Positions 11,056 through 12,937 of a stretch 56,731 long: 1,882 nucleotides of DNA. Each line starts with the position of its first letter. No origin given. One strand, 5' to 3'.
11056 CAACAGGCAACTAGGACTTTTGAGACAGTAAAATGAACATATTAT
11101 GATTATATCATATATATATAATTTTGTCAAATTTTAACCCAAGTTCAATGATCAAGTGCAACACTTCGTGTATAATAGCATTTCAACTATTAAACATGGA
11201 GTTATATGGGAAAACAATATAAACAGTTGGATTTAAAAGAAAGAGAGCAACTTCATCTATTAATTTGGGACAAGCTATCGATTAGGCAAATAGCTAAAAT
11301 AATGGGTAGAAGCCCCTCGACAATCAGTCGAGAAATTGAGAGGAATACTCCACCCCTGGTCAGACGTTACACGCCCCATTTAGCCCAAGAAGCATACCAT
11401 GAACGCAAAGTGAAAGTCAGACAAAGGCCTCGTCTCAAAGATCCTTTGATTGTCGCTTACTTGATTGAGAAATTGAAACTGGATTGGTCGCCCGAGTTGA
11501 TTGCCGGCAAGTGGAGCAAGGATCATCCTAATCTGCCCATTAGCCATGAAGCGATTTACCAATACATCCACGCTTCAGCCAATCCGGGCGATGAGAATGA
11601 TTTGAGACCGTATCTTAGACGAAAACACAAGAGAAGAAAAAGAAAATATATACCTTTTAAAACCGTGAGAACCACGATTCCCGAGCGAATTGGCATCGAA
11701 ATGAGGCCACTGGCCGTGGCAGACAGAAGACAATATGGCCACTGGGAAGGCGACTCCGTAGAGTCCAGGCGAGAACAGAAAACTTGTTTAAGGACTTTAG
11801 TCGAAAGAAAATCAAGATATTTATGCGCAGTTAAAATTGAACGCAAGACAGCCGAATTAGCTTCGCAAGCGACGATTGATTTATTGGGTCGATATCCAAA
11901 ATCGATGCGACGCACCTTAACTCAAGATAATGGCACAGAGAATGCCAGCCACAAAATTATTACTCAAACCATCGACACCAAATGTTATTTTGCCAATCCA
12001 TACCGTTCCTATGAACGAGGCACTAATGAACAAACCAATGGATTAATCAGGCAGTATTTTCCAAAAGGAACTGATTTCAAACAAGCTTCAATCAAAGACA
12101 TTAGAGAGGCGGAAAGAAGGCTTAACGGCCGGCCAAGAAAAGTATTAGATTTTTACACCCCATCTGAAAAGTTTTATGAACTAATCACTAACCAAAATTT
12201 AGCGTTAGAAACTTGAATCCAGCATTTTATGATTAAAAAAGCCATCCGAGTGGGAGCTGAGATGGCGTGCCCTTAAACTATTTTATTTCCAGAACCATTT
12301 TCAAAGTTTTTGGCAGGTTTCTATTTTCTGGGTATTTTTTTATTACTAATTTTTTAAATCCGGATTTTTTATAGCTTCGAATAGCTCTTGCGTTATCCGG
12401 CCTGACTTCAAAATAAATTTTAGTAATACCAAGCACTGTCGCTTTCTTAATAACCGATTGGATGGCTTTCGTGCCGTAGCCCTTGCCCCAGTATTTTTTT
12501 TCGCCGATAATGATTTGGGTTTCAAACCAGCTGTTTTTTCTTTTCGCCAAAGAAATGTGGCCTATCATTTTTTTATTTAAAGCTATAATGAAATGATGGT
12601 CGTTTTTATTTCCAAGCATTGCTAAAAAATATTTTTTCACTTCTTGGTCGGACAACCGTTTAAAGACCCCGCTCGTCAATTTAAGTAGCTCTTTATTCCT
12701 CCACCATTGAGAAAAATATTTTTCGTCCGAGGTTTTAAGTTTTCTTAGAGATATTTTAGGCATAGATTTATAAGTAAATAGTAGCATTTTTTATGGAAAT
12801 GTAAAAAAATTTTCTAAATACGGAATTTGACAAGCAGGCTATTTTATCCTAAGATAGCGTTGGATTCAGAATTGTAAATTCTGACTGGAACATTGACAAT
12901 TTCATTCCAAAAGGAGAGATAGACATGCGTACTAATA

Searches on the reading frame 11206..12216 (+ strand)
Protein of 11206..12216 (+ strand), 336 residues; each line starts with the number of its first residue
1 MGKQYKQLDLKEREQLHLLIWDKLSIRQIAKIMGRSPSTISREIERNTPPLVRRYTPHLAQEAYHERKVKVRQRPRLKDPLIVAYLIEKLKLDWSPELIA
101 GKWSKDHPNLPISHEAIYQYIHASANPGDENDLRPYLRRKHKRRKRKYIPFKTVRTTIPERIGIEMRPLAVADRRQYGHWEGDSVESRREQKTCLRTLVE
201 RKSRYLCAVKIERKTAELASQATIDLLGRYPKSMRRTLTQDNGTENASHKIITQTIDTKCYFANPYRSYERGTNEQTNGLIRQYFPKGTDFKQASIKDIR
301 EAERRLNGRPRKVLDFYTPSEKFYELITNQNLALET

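Call 17: search_protein_families(library=pfam, proteins=[window:11206-12216:+], max_evalue=0.01)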
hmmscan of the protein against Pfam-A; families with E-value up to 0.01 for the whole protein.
window:11206-12216:+ (336 aa): 7 families
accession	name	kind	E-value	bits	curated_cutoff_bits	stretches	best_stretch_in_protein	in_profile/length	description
PF13936.12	HTH_38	-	4.8e-16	58.6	27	1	5-47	2-44/44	Helix-turn-helix domain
PF00665.32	rve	-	8.2e-07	29.7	32.6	1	174-267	2-101/102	Integrase core domain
PF13384.12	HTH_23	-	3.8e-05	23.8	24.6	1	17-46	11-40/50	Homeodomain-like domain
PF08281.18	Sigma70_r4_2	-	0.0011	19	25.7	1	7-46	10-49/54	Sigma-70, region 4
PF13518.12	HTH_28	-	0.0044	17.5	25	0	18-46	7-35/52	Helix-turn-helix domain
PF13551.12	HTH_29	-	0.0077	16.7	28.1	0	22-46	10-35/64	Winged helix-turn helix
PF04545.22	Sigma70_r4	-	0.0086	16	24.1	0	7-42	4-39/50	Sigma-70, region 4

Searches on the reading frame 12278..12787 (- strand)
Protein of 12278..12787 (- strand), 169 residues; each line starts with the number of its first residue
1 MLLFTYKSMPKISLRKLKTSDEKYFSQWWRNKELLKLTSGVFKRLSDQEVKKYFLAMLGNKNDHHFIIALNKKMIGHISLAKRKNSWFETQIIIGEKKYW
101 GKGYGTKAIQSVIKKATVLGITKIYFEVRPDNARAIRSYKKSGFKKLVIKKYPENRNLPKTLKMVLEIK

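Call 17: search_protein_families(library=pfam, proteins=[window:12290-12772:-], max_evalue=0.01)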
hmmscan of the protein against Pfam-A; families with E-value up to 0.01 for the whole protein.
window:12290-12772:- (161 aa): 7 families
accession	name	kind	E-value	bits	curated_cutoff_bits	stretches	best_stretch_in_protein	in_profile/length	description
PF13302.13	Acetyltransf_3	-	7.2e-20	72.5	25.4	1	7-140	2-138/138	Acetyltransferase (GNAT) domain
PF00583.31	Acetyltransf_1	-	7.1e-16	59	20.7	1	41-139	16-116/116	Acetyltransferase (GNAT) family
PF13508.13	Acetyltransf_7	-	1.5e-07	32.1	27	1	58-141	3-84/84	Acetyltransferase (GNAT) domain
PF13673.13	Acetyltransf_10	-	7.7e-07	29.6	23.6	1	39-142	16-110/128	Acetyltransferase (GNAT) domain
PF13523.12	Acetyltransf_8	-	2.1e-06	27.9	27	1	22-141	20-139/145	Acetyltransferase (GNAT) domain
PF13420.13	Acetyltransf_4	-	0.0002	21.8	24.3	1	10-146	2-141/155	Acetyltransferase (GNAT) domain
PF08445.16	FR47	-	0.00035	20.9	22.1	1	92-142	31-80/86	FR47-like protein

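Call 33: search_solved_structures(query=window:12290-12772:-, max_evalue=0.001)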
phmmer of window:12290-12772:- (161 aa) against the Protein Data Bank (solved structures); distinct sequences matched with E-value up to 0.001: 33.
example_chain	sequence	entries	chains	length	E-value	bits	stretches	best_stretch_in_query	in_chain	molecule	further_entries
4qc6_A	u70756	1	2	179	1.7e-07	34.7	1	19-150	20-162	Bifunctional AAC/APH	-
6bff_A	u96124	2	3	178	4.9e-07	33.3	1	83-150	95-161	Aminoglycoside acetyltransferase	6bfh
8fv0_C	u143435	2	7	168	8.4e-07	32.5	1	44-142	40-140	Diamine N-acetyltransferase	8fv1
5ix3_A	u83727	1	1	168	8.4e-07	32.5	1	44-142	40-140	Diamine N-acetyltransferase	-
6vfm_A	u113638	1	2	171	1.1e-06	32.1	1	44-140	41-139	Spermidine N1-acetyltransferase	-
2prb_A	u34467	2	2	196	1.3e-06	31.9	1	6-142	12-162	Aminoglycoside 6-N-acetyltransferase type Ib11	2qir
1v0c_A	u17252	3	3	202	1.3e-06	31.8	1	6-142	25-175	AAC(6')-IB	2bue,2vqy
2pr8_A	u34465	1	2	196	1.6e-06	31.6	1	6-142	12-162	Aminoglycoside 6-N-acetyltransferase type Ib11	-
6vfn_A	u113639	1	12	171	1.6e-06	31.6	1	9-140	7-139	Spermidine N1-acetyltransferase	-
6cy6_A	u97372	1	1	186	2.7e-06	30.9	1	6-140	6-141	Spermidine N(1)-acetyltransferase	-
3tth_A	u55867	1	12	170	3e-06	30.7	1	7-150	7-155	Spermidine N1-acetyltransferase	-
4r9m_A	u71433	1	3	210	3.3e-06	30.5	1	6-140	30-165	Spermidine N(1)-acetyltransferase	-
3wr7_A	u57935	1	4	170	3.7e-06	30.4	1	7-140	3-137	Spermidine N1-acetyltransferase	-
3eo4_A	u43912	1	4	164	5.6e-06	29.8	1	6-149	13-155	Uncharacterized protein MJ1062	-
4jjx_A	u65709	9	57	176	5.4e-05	26.6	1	7-140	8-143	Spermidine n1-acetyltransferase | Spermidine N(1)-acetyltransferase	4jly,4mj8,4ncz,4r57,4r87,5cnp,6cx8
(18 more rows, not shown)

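Call 36: search_protein_families(library=ncbifam, proteins=[window:12290-12772:-], max_evalue=10)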
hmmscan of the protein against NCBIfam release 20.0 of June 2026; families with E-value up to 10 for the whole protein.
window:12290-12772:- (161 aa): 35 families (the best 25 are shown)
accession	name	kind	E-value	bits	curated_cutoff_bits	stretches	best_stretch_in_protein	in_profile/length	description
TIGR01575.1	rimI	equivalog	1.4e-13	51.2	86.4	1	28-146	4-119/132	ribosomal protein S18-alanine N-acetyltransferase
NF033693.0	AAC_6p_Ie_fam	exception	4.5e-09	36.7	340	1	7-150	8-162/179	AAC(6')-Ie family aminoglycoside N-acetyltransferase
NF011709.0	PRK15130.1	equivalog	1.2e-08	35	218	1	6-140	6-141/186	spermidine N1-acetyltransferase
NF012165.0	AAC_6p_set_A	equivalog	1.2e-08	34.9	280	1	9-148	3-156/177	aminoglycoside 6'-N-acetyltransferase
TIGR04431.1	N6_acetyl_AAC6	equivalog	1.3e-08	34.7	260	1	5-148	6-163/184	AacA4 family aminoglycoside N(6')-acetyltransferase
NF000431.1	AAC_6p_Ian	exception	1.3e-08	34.6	400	1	6-144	7-156/190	aminoglycoside N-acetyltransferase AAC(6')-Ian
NF033151.0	AAC_6p_A10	exception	2e-08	34.4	400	1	79-142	91-155/178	AAC(6')-I family aminoglycoside 6'-N-acetyltransferase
NF000507.1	AAC_6p_Ie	exception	3.9e-08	33.5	450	1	77-150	90-162/201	aminoglycoside N-acetyltransferase AAC(6')-Ie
NF000016.1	AAC_6p_Im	exception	3.2e-07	30.6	350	1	82-150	94-161/178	aminoglycoside N-acetyltransferase AAC(6')-Im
NF000048.1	AAC_6p_A40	exception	4.6e-07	29.5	400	1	22-145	23-160/184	aminoglycoside 6'-N-acetyltransferase AacA40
NF007025.1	PRK09491.1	equivalog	1.3e-06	28.4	173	1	91-148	71-130/145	ribosomal protein S18-alanine N-acetyltransferase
TIGR03585.1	PseH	equivalog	2.3e-06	27.8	93.1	1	9-141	3-135/156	UDP-4-amino-4,6-dideoxy-N-acetyl-beta-L-altrosamine N-acetyltransferase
NF033074.0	AAC_6p_Ib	exception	4.8e-06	26.3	400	1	90-142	104-157/184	AAC(6')-Ib family aminoglycoside 6'-N-acetyltransferase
NF000225.3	AAC_6p_Strep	exception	3.2e-05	23.9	250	1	56-147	38-133/156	aminoglycoside 6'-N-acetyltransferase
NF040503.1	resist_ArsN1a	equivalog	4.3e-05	23.3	170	1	91-143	85-137/159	arsinothricin resistance N-acetyltransferase ArsN1 family A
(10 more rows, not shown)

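Call 56: search_protein_families(library=padloc, proteins=[window:12278-12787:-], max_evalue=0.01)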
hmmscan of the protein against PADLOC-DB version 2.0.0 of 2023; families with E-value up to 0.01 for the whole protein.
window:12278-12787:- (169 aa): 1 family
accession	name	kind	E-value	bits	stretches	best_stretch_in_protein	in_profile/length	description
PDLC04421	PDC-M11A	-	0.0096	12.7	0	97-161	236-300/486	-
